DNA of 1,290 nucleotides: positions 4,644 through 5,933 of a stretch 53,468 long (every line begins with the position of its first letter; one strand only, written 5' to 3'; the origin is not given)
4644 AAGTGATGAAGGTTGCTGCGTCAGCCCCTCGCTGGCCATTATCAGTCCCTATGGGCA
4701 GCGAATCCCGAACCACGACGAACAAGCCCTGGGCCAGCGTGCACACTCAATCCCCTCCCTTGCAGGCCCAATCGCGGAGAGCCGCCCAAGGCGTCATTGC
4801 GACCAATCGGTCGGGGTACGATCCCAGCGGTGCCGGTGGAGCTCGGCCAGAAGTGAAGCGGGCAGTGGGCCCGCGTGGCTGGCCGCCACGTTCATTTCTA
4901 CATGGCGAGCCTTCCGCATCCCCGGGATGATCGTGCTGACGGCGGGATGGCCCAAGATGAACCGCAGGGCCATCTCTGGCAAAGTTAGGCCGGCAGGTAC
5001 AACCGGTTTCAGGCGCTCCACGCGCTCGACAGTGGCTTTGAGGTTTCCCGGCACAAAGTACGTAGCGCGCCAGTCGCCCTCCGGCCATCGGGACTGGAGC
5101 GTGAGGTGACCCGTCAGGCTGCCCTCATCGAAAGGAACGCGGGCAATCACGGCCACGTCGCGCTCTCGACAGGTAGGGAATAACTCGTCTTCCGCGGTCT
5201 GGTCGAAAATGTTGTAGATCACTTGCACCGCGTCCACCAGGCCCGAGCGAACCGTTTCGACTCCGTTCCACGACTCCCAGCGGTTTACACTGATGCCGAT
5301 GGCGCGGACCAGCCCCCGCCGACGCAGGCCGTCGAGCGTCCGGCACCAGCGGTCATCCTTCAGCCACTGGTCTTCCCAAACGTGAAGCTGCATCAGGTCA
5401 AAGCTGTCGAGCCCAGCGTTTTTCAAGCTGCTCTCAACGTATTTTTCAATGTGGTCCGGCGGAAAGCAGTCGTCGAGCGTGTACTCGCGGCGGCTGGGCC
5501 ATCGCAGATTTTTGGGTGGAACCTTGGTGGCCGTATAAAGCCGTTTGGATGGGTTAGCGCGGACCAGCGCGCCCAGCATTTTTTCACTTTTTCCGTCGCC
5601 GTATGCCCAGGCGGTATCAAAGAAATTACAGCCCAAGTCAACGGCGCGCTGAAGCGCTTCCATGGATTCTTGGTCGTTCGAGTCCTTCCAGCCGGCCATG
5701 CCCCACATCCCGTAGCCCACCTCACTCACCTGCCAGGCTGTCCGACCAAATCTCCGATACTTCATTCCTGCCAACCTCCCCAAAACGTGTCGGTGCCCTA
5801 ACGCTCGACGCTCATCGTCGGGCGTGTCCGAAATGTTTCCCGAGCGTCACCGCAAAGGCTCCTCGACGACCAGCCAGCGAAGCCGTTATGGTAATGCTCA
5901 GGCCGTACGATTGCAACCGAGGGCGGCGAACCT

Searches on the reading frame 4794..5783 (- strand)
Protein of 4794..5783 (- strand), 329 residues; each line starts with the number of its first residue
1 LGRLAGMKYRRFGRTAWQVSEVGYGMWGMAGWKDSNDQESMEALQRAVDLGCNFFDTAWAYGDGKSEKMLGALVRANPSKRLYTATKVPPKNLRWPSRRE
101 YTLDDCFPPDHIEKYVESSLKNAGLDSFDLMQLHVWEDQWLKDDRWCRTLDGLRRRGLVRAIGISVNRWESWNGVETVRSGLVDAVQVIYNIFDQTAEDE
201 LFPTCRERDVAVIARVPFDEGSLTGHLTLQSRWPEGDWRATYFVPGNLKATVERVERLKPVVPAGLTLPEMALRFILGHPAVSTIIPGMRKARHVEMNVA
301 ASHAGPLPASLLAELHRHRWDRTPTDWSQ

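Call 54: search_protein_families(library=pfam, proteins=[window:4794-5783:-], max_evalue=0.001)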
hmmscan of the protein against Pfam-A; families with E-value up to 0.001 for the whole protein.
window:4794-5783:- (329 aa): 1 family
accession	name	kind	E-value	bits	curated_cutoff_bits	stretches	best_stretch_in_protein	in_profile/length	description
PF00248.27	Aldo_ket_red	-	2.4e-52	178.3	24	1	21-316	1-287/291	Aldo/keto reductase family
